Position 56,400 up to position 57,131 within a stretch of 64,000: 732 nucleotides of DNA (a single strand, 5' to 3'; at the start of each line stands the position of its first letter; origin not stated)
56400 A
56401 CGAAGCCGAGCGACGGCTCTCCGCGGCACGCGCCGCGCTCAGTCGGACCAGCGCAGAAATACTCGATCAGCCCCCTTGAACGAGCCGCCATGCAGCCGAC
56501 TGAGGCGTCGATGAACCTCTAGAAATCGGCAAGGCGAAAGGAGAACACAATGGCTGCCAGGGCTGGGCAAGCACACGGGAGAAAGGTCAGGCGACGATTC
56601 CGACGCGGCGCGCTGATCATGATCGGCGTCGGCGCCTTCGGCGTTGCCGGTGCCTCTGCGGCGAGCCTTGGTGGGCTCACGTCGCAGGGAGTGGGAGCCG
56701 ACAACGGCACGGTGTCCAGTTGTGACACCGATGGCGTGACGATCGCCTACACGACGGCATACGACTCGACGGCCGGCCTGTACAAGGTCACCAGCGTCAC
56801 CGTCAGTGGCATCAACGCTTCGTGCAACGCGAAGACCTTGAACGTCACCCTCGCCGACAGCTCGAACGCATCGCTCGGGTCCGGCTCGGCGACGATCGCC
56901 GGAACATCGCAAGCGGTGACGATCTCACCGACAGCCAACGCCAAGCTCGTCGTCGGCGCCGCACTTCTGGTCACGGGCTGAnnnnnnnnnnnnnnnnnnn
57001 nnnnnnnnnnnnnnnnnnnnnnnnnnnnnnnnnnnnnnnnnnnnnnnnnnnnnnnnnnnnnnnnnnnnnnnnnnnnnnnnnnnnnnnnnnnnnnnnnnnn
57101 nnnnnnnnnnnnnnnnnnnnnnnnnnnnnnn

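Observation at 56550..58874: tapA-sipW-tasA-like cluster: two paralogous mini-proteins flanking an ER-type signal peptidase, downstream of an ECF sigma factor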

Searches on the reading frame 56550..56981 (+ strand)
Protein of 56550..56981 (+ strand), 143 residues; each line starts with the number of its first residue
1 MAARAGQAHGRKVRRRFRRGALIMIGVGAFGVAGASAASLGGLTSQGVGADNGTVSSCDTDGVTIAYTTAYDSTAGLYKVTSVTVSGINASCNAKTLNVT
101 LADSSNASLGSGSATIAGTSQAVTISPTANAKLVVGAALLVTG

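Call 4: search_protein_families(library=ncbifam, proteins=[window:56550-56981:+], max_evalue=0.01)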
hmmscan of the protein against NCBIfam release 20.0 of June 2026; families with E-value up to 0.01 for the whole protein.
window:56550-56981:+ (143 aa): 0 families

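Call 6: search_protein_families(library=ncbifam, proteins=[window:56550-56981:+], max_evalue=10)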
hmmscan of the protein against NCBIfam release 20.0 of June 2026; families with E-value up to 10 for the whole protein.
window:56550-56981:+ (143 aa): 0 families

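Call 7: search_protein_families(library=pfam, proteins=[window:56550-56981:+], max_evalue=1)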
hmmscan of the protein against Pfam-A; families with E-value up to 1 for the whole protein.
window:56550-56981:+ (143 aa): 0 families

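Call 9: find_homologous_proteins(query=window:56550-56981:+, max_evalue=0.001)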
Query window:56550-56981:+ (143 aa): 64 proteins with E <= 0.001 among 631 candidates.
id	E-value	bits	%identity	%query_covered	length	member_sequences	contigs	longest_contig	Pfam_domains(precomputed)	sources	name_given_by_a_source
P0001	9.0e-72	257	92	100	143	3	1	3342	-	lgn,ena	-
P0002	2.1e-58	214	80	85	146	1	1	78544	-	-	-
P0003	3.4e-57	210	77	96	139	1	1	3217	-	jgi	jgi:hypothetical protein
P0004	6.4e-50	187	76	90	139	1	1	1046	-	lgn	-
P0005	1.4e-49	185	81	84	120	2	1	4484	-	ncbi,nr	ncbi:MAG: hypothetical protein JWL72_1106 [Ilumatobacteraceae bacterium]|nr:hypothetical protein [Il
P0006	5.4e-45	171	68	76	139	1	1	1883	-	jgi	jgi:hypothetical protein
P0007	5.7e-45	171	69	84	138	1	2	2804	-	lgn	-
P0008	1.6e-44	169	69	87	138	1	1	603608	-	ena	-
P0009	1.7e-44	169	69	86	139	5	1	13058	-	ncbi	-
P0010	8.7e-44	167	69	92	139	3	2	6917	-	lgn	-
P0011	3.9e-41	158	67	87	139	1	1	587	-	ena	-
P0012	4.9e-41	158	65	86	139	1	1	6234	-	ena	-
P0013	5.3e-40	155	64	69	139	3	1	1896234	-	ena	-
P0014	1.3e-39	153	62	90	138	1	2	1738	-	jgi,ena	-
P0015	4.6e-38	148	62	92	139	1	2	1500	-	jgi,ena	-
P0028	2.8e-29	120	53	91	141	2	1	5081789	-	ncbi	ncbi:MAG: hypothetical protein R2733_20265 [Acidimicrobiales bacterium]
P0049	6.1e-22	96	43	93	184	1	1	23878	-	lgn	-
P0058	3.1e-17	81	41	76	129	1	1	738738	-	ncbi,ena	-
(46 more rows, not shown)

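Call 12: find_encoding_contigs(protein=P0028, flank=8000, max_places=3)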
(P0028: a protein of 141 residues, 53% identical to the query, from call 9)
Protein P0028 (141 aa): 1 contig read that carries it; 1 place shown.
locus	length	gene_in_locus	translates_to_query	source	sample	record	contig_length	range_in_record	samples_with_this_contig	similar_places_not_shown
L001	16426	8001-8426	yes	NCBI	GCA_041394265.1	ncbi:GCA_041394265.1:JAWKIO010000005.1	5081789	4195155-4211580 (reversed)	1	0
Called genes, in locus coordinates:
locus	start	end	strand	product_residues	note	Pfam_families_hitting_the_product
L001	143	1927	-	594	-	PF00009:GTP_EFTU, PF01926:MMR_HSR1 (weak), PF02421:FeoB_N (weak), PF03144:GTP_EFTU_D2, PF22042:EF-G_D2 (weak), PF14492:EFG_III (weak), PF00679:EFG_C, PF06421:LepA_C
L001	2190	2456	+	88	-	PF01649:Ribosomal_S20p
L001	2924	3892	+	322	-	PF13946:DUF4214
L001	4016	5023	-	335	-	-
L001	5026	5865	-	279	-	PF00809:Pterin_bind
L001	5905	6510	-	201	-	-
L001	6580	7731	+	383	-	PF00924:MS_channel_2nd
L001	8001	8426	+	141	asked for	-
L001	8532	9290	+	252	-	-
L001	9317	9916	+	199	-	PF00717:Peptidase_S24 (weak)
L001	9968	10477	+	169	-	PF00149:Metallophos, PF12850:Metallophos_2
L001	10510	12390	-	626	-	PF03772:Competence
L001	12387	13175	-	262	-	PF22461:SLBB_2 (weak), PF10531:SLBB, PF12836:HHH_3, PF00633:HHH (faint)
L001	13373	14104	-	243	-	PF00085:Thioredoxin, PF14559:TPR_19 (weak), PF14561:TPR_20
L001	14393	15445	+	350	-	PF00296:Bac_luciferase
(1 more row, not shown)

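Call 13: find_encoding_contigs(protein=P0013, flank=8000, max_places=2)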
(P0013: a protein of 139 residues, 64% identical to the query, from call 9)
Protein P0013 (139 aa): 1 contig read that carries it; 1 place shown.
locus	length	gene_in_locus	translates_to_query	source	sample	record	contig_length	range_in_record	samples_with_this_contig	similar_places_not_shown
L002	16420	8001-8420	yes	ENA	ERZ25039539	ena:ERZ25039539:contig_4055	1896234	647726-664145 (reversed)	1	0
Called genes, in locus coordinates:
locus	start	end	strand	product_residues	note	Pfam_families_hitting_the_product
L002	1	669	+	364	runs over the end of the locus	PF00877:NLPC_P60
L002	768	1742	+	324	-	PF00586:AIRS, PF02769:AIRS_C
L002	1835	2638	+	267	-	-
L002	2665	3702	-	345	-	PF02230:Abhydrolase_2, PF00085:Thioredoxin, PF13098:Thioredoxin_2 (faint)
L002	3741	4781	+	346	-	PF00296:Bac_luciferase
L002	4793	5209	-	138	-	PF13577:SnoaL_4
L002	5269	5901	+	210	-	PF00702:Hydrolase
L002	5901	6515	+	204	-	PF00300:His_Phos_1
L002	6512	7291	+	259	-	PF00378:ECH_1, PF16113:ECH_2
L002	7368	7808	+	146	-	-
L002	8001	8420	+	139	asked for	-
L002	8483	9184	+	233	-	-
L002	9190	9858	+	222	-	PF00717:Peptidase_S24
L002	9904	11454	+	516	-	PF00571:CBS, PF00285:Citrate_synt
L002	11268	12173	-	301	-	-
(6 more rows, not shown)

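Call 14: find_encoding_contigs(protein=P0058, flank=8000, max_places=2)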
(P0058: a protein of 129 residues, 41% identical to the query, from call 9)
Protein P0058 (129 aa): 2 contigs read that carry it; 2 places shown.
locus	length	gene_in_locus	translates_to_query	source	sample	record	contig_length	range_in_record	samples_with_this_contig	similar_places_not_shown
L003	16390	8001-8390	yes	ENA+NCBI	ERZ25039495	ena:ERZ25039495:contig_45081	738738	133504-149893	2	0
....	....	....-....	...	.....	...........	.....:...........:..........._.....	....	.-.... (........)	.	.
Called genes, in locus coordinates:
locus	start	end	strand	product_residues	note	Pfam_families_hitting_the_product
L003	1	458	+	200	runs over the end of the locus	PF25852:DUF6242_C (faint)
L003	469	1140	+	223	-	PF11716:MDMPI_N (weak)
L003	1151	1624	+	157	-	-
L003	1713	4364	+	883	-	PF00171:Aldedh, PF00465:Fe-ADH, PF13685:Fe-ADH_2 (weak), PF25137:ADH_Fe_C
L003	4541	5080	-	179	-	PF10502:Peptidase_S26 (weak), PF00717:Peptidase_S24 (weak)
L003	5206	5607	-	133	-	-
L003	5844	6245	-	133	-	-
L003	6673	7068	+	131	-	-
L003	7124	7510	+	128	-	-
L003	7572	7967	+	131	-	-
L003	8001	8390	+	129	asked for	-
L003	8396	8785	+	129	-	-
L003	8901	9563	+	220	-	-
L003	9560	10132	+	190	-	PF00717:Peptidase_S24 (weak)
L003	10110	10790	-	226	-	PF01184:Gpr1_Fun34_YaaH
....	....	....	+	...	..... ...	-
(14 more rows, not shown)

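Call 15: find_encoding_contigs(protein=P0049, flank=8000, max_places=2)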
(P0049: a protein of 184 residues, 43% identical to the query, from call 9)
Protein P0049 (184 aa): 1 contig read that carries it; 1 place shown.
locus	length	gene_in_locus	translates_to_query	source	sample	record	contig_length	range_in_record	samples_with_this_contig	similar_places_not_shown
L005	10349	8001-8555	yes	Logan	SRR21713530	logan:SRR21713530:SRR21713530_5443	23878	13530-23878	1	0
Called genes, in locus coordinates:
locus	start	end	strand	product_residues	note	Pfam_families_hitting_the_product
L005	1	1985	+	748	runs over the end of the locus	PF02771:Acyl-CoA_dh_N, PF00441:Acyl-CoA_dh_1, PF02770:Acyl-CoA_dh_M, PF00441:Acyl-CoA_dh_1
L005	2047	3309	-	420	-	PF23914:TPR_CcmH_CycH (faint), PF13176:TPR_7 (faint), PF13424:TPR_12 (faint), PF13428:TPR_14 (faint), PF07719:TPR_2 (faint), PF14559:TPR_19 (weak), PF13432:TPR_16, PF14559:TPR_19, +5 more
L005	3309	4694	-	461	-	PF14224:DUF4331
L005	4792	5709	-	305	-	-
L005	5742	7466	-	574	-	-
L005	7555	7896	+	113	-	-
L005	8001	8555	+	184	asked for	-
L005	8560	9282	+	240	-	-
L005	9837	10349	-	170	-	?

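Call 16: predict_structure(alignment_id=A1)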
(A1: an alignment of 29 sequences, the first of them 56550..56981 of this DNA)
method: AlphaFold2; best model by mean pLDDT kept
length: 143 residues; sequences in the alignment: 29
mean_pLDDT: 74.3   pTM: 0.58
mean pLDDT of the five models: 74.3, 74.0, 73.2, 72.2, 71.9
residues with pLDDT >= 90: 78; 70-90: 5; 50-70: 13; < 50: 47
segments of 3 or more residues with pLDDT < 50: 16-54
pLDDT, mean of each block of 10 residues (from residue 1): 50 49 45 40 39 54 91 97 94 94 95 96 97 94 87
secondary structure, 60 per line:
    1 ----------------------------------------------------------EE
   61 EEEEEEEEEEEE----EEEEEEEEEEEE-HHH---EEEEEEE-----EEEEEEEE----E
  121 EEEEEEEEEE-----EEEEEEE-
elements in order: E59-72 E77-88 E96-102 E108-115 E120-130 E136-142

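Call 19: fold_search(model_id=the predicted structure, library=pdb)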
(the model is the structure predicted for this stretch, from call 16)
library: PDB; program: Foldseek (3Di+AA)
matches with E <= 10: 513; with E <= 0.001: 0
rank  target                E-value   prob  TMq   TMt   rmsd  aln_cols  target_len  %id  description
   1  6mvh_A                6.0e-02  0.85  0.31  0.08  11.2        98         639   14  Crystal structure of FMN-binding beta-glucuronidase from Roseburia hominis (released 2019-01-30)
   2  3bga_B                7.4e-02  0.80  0.28  0.05   9.2        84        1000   18  Crystal structure of beta-galactosidase from Bacteroides thetaiotaomicron VPI-5482 (released 2007-12-11)
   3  3bga_A                8.8e-02  0.72  0.28  0.05   9.2        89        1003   18  Crystal structure of beta-galactosidase from Bacteroides thetaiotaomicron VPI-5482 (released 2007-12-11)
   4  3hn3_D                9.8e-02  0.87  0.27  0.07   3.8        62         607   22  Human beta-glucuronidase at 1.7 A resolution (released 2009-12-01)
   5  3hn3_E                1.4e-01  0.80  0.26  0.07   4.1        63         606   22  Human beta-glucuronidase at 1.7 A resolution (released 2009-12-01)
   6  6mvh_B                1.9e-01  0.85  0.30  0.08   3.4        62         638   16  Crystal structure of FMN-binding beta-glucuronidase from Roseburia hominis (released 2019-01-30)
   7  8gul_A                1.9e-01  0.47  0.24  0.09  11.4        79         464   14  Chitin-active AA10 LPMO (GbpA) complexed with Cu(II) from Vibrio campbellii (released 2023-06-21)
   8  8get_C                2.0e-01  0.60  0.31  0.08  11.1        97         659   14  R. hominis 2 beta-glucuronidase bound to norquetiapine-glucuronide (released 2024-03-20)
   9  2xwx_A                2.0e-01  0.33  0.25  0.11  11.2       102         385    8  Vibrio cholerae colonization factor GbpA crystal structure (released 2011-11-16)
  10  3hn3_A                2.1e-01  0.75  0.27  0.07   3.8        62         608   22  Human beta-glucuronidase at 1.7 A resolution (released 2009-12-01)
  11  3sep_A                2.2e-01  0.97  0.34  0.06   2.7        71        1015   11  E. coli (lacZ) beta-galactosidase (S796A) (released 2012-01-18)
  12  1px3_A                2.3e-01  0.97  0.36  0.06   2.7        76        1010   10  E. COLI (LACZ) BETA-GALACTOSIDASE (G794A) (released 2004-06-15)
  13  1px3_D                2.6e-01  0.96  0.36  0.06   2.8        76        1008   10  E. COLI (LACZ) BETA-GALACTOSIDASE (G794A) (released 2004-06-15)
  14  3t0a_A                2.9e-01  0.96  0.34  0.05   2.5        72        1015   11  E. coli (LacZ) beta-galactosidase (S796T) (released 2012-01-18)
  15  6mvg_A                2.9e-01  0.75  0.29  0.08   3.6        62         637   10  Crystal structure of FMN-binding beta-glucuronidase from Ruminococcus gnavus (released 2019-01-30)
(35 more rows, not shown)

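Call 29: search_protein_representatives(alignment_id=A1)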
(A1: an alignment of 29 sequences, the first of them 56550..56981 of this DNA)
Query: 29 sequences, 132 profile positions. Proteins with E-value up to 0.001 (for the whole library): 2192; up to 1e-10: 1085; up to 1e-30: 55. The best 150 are listed.
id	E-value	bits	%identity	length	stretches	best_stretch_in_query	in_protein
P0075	7.3e-44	165.1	-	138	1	3-132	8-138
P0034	4.1e-42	159.5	-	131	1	3-132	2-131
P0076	2.6e-41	156.9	-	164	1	1-132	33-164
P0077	3.3e-41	156.6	-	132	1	5-132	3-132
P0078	6.5e-41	155.6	-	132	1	4-132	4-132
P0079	1.6e-39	151.1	-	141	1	8-132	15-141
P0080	1.7e-39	151.0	-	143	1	3-132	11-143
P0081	4.0e-38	146.6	-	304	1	6-132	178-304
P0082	4.0e-38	146.6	-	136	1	4-132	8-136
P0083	1.2e-37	145.1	-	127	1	5-132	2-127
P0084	6.5e-37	142.7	-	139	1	3-132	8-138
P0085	3.6e-36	140.2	-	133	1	5-131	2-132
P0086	8.5e-36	139.0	-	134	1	3-132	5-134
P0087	9.5e-36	138.9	-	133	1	3-132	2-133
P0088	1.1e-35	138.7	-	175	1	6-132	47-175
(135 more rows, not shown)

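Call 32: search_protein_families(library=ncbifam, alignment_id=A3, max_evalue=0.01)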
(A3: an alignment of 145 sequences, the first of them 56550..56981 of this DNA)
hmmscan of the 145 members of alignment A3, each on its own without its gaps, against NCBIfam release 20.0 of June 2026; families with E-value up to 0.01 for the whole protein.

A. member 1, window:56550-56981:+ (143 aa): 0 families

B. families by the number of members that match (of 145 scanned): 11 families
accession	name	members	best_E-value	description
NF033679.1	DNRLRE_dom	1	2.2e-18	DNRLRE domain-containing protein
TIGR02228.1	sigpep_I_arch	1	9.1e-06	signal peptidase I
NF004907.0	PRK06265.2-2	1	0.0033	cobalt transporter CbiM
TIGR00719.1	sda_beta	1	0.0049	L-serine ammonia-lyase, iron-sulfur-dependent subunit beta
NF005870.0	PRK07810.1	1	0.0053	O-succinylhomoserine sulfhydrylase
TIGR00864.1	PCC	1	0.0057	polycystin cation channel protein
NF007759.0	PRK10440.1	1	0.0065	iron-enterobactin ABC transporter permease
NF009698.0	PRK13223.1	1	0.0068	phosphoglycolate phosphatase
NF000218.1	FexA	1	0.0075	chloramphenicol/florfenicol efflux MFS transporter FexA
NF041172.1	AcrlCoa_red_Thmprot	1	0.0083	acryloyl-CoA reductase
NF041539.1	choice_anch_R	1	0.0085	choice-of-anchor R domain-containing protein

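Call 35: search_protein_families(library=pfam, alignment_id=A3, max_evalue=0.01)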
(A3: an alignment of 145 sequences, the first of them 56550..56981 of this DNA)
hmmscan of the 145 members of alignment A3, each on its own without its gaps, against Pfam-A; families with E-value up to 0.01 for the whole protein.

A. member 1, window:56550-56981:+ (143 aa): 0 families

B. families by the number of members that match (of 145 scanned): 5 families
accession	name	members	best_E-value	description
PF06316.17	Ail_Lom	2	0.0043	Enterobacterial Ail/Lom protein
PF24517.2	CBM96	1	5.6e-19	Carbohydrate-binding module family 96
PF03873.18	RseA_C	1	0.0073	Anti sigma-E protein RseA, C-terminal domain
PF10648.15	Gmad2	1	0.0086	Immunoglobulin-like domain of bacterial spore germination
PF19516.4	DUF6049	1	0.0088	Family of unknown function (DUF6049)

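Call 42: find_related_loci(query=A4, collection=genome_contigs, flank=6000)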
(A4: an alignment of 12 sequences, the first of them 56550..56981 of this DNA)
Query A4 (143 aa) in genome_contigs; peptide patterns used: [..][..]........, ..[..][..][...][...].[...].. (x = any residue, [..] = any of these).
254 stretches matched a pattern; 69 encode a relative of the query (tblastn E <= 1e-3); 67 distinct loci.
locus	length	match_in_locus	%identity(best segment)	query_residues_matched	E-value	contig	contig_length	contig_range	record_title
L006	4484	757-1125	80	21-143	8e-60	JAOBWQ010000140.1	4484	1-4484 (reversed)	MAG: Ilumatobacteraceae bacterium isolate RYN_42 scaffold_1502289, whole genome shotgun sequence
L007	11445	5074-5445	69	20-142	3e-37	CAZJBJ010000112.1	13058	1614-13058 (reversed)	MAG TPA_asm: uncultured Bifidobacteriaceae bacterium isolate SRP150892_co2_122 genome assembly, contig: NODE_7071_length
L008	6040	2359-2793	66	4-142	2e-40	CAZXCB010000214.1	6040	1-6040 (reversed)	MAG TPA_asm: uncultured Bifidobacteriaceae bacterium isolate SRP237561_co1_353 genome assembly, contig: NODE_27967_lengt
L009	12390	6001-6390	65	14-142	1e-37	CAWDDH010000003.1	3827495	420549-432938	MAG: uncultured Acidimicrobiia bacterium isolate MFD05684.bin.2.64 genome assembly, contig: contig_15983, whole genome s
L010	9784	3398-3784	66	15-142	3e-37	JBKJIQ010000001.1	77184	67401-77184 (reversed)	MAG: Acidimicrobiia bacterium isolate ant_bin.168 S1Ck117_257697_flag_0_multi_35.0000_len_77184, whole genome shotgun se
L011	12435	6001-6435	49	4-143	1e-36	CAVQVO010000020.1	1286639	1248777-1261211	MAG: uncultured Acidimicrobiales bacterium isolate MFD09964.bin.1.7 genome assembly, contig: contig_6906, whole genome s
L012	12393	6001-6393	53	16-143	1e-36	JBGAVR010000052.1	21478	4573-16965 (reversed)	MAG: Microthrixaceae bacterium isolate MAG_AAO_AS.66 AAOAS-66_NODE_52_length_21478_cov_5.080744, whole genome shotgun se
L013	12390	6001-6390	63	14-142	3e-36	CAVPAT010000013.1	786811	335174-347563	MAG: uncultured Acidimicrobiia bacterium isolate MFD09779.bin.2.249 genome assembly, contig: contig_8984, whole genome s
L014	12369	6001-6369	58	23-143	2e-35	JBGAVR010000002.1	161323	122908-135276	MAG: Microthrixaceae bacterium isolate MAG_AAO_AS.66 AAOAS-66_NODE_2_length_161323_cov_5.809138, whole genome shotgun se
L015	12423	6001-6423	50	3-143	3e-35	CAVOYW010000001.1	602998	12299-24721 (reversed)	MAG: uncultured Acidimicrobiales bacterium isolate MFD09779.bin.2.38 genome assembly, contig: contig_11919, whole genome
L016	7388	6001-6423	62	3-142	7e-35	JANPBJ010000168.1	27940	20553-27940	MAG: Acidimicrobiia bacterium isolate VAR_78_metabat_94 VAR_78_k141_1422650, whole genome shotgun sequence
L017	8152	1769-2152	55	14-138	3e-34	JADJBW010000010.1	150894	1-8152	MAG: Actinomycetota bacterium isolate Aved_18-Q3-R54-62_BAT3C.633 tig00023429-10-1509720, whole genome shotgun sequence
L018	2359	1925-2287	56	9-128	6e-34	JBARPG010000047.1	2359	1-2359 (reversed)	MAG: Acidimicrobiia bacterium isolate MFD13439_ilm_asm_bin45 k127_217620, whole genome shotgun sequence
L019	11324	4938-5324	48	15-143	4e-33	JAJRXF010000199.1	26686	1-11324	MAG: Actinomycetes bacterium isolate Dive96_bin3.128 k141_5152493, whole genome shotgun sequence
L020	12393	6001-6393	53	14-143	2e-32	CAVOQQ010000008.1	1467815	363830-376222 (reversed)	MAG: uncultured Acidimicrobiales bacterium isolate MFD09964.bin.1.68 genome assembly, contig: contig_7823, whole genome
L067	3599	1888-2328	35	2-143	1e-10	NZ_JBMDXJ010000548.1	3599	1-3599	MAG: Pseudactinotalea sp. isolate FBaRs1_41 FBaRs1_contig548, whole genome shotgun sequence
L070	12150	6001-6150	38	42-91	8e-5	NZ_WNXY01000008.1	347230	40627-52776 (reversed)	Pseudactinotalea suaedae strain KACC 17839 Scaffold7_1, whole genome shotgun sequence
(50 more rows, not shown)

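Call 51: search_protein_families(library=ncbifam, proteins=[L070:7596-9188:+, L070:6399-7001:+], max_evalue=0.1)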
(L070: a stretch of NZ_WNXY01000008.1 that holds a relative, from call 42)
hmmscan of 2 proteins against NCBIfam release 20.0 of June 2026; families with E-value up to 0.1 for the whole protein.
L070:7596-9188:+ (530 aa): 0 families

L070:6399-7001:+ (200 aa): 3 families
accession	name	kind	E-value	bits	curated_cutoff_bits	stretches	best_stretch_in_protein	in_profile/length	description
TIGR02228.1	sigpep_I_arch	equivalog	1.4e-16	60.8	51.85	1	33-149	12-125/158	signal peptidase I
NF046067.1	SigPepSipWBacil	equivalog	3.9e-08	33.1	190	1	56-152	42-135/189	signal peptidase I SipW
TIGR02227.1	sigpep_I_bact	equivalog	0.00035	20.5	47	1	52-106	19-74/162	signal peptidase I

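Call 52: search_protein_families(library=pfam, proteins=[L070:7596-9188:+], max_evalue=0.1)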
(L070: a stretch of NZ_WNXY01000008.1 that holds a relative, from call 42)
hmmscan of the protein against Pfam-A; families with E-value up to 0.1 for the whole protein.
L070:7596-9188:+ (530 aa): 0 families
